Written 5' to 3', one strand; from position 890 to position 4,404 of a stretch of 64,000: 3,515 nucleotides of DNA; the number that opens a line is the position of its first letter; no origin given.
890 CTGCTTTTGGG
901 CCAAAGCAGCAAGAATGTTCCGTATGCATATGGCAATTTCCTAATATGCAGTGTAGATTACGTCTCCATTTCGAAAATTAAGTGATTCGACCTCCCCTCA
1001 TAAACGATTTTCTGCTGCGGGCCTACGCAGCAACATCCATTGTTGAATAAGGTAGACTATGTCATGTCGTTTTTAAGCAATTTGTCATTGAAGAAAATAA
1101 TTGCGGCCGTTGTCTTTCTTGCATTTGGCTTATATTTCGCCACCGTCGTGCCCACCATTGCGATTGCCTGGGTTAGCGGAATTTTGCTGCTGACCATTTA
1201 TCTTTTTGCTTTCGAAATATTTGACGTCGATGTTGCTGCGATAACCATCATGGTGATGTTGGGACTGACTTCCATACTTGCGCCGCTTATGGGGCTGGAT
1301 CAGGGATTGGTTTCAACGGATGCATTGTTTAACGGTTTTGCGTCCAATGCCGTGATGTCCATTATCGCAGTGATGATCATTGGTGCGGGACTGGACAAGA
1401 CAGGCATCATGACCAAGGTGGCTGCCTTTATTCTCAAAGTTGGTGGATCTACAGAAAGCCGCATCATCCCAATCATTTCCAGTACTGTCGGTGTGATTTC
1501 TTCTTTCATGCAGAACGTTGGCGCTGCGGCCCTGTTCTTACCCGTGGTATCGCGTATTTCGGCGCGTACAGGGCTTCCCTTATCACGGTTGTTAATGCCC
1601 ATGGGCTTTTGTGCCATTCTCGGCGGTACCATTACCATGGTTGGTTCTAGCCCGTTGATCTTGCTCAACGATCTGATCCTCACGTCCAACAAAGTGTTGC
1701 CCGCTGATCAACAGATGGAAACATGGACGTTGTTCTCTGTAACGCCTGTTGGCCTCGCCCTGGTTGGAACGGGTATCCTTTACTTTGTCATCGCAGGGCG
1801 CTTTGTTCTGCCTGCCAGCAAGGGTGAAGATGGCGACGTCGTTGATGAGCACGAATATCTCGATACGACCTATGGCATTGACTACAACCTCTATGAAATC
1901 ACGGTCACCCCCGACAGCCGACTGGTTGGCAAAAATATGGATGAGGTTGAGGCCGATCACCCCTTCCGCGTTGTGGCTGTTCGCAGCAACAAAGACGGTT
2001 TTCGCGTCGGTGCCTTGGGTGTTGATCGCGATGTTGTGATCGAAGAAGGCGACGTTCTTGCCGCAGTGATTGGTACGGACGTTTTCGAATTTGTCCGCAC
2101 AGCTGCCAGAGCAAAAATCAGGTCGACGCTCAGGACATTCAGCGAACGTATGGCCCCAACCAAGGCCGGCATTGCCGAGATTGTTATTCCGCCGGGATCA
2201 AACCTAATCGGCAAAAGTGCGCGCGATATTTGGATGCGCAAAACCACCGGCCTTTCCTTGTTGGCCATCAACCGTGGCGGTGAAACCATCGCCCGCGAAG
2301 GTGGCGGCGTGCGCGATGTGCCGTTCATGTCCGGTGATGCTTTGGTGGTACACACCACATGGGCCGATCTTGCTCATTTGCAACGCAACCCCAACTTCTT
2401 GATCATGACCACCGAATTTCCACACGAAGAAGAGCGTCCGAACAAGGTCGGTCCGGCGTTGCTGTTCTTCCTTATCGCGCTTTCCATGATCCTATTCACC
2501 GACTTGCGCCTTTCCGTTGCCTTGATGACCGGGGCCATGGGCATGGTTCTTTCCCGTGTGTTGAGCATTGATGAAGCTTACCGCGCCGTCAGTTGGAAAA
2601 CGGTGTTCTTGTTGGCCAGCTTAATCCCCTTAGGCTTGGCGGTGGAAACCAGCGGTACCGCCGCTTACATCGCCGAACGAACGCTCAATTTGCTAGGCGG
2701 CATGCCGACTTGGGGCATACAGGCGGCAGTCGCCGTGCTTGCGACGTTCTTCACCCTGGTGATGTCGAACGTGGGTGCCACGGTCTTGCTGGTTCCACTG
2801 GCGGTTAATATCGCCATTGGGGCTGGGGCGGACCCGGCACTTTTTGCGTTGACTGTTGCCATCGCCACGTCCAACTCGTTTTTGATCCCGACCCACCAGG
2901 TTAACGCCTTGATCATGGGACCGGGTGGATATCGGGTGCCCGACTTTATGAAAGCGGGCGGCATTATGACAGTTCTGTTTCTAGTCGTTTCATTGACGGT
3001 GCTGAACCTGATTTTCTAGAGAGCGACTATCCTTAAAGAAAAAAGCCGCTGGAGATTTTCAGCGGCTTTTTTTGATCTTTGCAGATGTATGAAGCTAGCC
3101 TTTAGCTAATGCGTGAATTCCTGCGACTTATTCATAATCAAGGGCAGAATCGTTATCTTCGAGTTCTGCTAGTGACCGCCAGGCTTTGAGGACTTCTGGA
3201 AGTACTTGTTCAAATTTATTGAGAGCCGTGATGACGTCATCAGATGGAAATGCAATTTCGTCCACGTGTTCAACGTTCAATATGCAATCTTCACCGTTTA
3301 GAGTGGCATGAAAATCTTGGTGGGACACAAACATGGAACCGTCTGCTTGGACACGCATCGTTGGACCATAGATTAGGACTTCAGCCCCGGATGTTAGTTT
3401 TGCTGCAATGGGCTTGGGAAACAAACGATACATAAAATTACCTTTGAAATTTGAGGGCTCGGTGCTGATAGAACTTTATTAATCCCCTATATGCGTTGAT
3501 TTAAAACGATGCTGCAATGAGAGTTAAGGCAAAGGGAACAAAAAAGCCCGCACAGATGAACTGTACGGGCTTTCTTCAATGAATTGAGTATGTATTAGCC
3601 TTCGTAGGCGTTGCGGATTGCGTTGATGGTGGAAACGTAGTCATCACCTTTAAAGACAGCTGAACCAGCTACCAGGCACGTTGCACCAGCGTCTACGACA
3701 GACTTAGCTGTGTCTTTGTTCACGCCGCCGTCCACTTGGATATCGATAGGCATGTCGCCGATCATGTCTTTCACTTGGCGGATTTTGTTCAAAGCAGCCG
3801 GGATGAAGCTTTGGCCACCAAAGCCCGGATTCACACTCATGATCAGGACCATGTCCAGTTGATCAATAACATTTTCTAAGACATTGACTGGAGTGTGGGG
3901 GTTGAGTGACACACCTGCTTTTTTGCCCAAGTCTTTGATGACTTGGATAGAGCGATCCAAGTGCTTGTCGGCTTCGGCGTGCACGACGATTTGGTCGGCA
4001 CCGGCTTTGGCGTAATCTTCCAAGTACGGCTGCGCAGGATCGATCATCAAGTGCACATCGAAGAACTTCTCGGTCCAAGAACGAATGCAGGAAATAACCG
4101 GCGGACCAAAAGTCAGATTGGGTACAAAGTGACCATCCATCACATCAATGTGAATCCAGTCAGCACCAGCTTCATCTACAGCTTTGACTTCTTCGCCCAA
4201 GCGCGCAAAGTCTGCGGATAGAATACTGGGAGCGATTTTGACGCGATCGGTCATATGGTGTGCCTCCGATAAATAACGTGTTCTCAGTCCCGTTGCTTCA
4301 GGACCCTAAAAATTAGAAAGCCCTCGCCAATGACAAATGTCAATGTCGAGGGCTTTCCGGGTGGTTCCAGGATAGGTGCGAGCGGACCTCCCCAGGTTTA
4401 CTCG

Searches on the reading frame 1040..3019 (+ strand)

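Call 7: search_protein_families(library=ncbifam, proteins=[window:1040-3019:+])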
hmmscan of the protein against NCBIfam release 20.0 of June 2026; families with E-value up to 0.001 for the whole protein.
window:1040-3019:+ (659 aa): 1 family
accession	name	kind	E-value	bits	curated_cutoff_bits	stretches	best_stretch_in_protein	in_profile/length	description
TIGR00785.1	dass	subfamily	1.2e-25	90.1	198.6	2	492-655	274-440/444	DASS family sodium-coupled anion symporter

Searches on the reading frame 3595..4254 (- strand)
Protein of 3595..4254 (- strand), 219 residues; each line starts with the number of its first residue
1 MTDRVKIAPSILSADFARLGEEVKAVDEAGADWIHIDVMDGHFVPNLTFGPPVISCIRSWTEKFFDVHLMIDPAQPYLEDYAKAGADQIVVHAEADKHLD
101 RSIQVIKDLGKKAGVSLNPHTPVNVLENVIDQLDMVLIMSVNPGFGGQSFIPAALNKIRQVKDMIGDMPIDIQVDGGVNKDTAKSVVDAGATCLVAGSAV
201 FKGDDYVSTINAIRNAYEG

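Call 7: search_protein_families(library=ncbifam, proteins=[window:3595-4254:-])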
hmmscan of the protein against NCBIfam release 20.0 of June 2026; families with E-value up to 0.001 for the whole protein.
window:3595-4254:- (219 aa): 14 families
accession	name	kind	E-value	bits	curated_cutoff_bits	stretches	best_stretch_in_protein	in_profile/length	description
TIGR01163.1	rpe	equivalog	4e-92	307.3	212.6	1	6-214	1-211/211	ribulose-phosphate 3-epimerase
NF004076.0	PRK05581.1-4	subfamily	7.1e-76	254.3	165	1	4-216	4-218/221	ribulose-phosphate 3-epimerase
NF007266.0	PRK09722.1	equivalog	1.2e-54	185.2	271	1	4-207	2-208/230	D-allulose 6-phosphate 3-epimerase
NF005944.0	PRK08005.1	equivalog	5.1e-35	120.6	376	1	7-211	3-205/210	ribulose-phosphate 3 epimerase family protein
NF005986.0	PRK08091.1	equivalog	6.8e-25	88.4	264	1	6-211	14-221/229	ribulose-phosphate 3-epimerase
NF010658.0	PRK14057.1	equivalog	2.2e-21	76.5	530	1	11-215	26-239/254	epimerase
NF005442.0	PRK07028.1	equivalog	1.3e-09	37.2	593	1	74-217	70-210/430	bifunctional hexulose-6-phosphate synthase/ribonuclease regulator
TIGR03128.2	RuMP_HxlA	equivalog_domain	2.5e-08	33.8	200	1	71-215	61-203/205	3-hexulose-6-phosphate synthase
NF041755.1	RuMP_HxlAB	equivalog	9e-06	24.9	500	1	82-218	77-211/391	bifunctional 3-hexulose-6-phosphate synthase/6-phospho-3-hexuloisomerase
NF009621.0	PRK13125.1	equivalog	6.7e-05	22.4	234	1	97-202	116-219/244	tryptophan synthase subunit alpha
NF003198.0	PRK04169.1-2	subfamily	7.2e-05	22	247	1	143-217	176-246/249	geranylgeranylglyceryl/heptaprenylglyceryl phosphate synthase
NF009833.0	PRK13307.1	equivalog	7.4e-05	21.8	274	1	49-212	212-374/392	bifunctional 5,6,7,8-tetrahydromethanopterin hydro-lyase/3-hexulose-6-phosphate synthase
NF003202.0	PRK04169.1-6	equivalog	0.0004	19.9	353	0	158-205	197-242/254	phosphoglycerol geranylgeranyltransferase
TIGR00007.1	TIGR00007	equivalog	0.00043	20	228.95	0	156-210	59-114/231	1-(5-phosphoribosyl)-5-[(5-phosphoribosylamino)methylideneamino]imidazole-4-carboxamide isomerase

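Call 44: find_related_loci(query=window:3595-4254:-, collection=metagenome_contigs, flank=3500)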
Query window:3595-4254:- (219 aa) in metagenome_contigs; peptide patterns used: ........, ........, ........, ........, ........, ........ (x = any residue, [..] = any of these).
600 stretches matched a pattern (row limit reached: there are more); 477 encode a relative of the query (tblastn E <= 1e-3); the best 80 are kept; 80 distinct loci.
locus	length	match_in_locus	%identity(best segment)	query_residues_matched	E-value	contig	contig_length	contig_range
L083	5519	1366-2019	97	1-218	1e-142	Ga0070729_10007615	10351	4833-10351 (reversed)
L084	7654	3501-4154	94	1-218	3e-137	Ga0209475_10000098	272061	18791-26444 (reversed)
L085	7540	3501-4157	94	1-219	2e-136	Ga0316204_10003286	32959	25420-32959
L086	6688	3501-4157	93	1-219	1e-135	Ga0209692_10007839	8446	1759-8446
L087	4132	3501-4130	96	1-210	2e-135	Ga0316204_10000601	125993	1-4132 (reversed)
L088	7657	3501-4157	93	1-219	3e-134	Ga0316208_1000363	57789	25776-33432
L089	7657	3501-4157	90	1-219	1e-130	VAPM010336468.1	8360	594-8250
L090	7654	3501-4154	89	1-218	2e-128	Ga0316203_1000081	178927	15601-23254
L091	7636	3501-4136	79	5-216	6e-111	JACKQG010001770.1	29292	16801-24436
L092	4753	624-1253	77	5-214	9e-111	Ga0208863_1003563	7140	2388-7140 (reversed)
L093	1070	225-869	77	2-216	9e-120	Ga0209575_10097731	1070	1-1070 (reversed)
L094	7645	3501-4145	78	2-216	2e-109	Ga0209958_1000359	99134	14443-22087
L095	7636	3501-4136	77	5-216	4e-109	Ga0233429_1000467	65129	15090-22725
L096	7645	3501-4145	76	2-216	1e-107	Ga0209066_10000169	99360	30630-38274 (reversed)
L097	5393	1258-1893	73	5-216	7e-106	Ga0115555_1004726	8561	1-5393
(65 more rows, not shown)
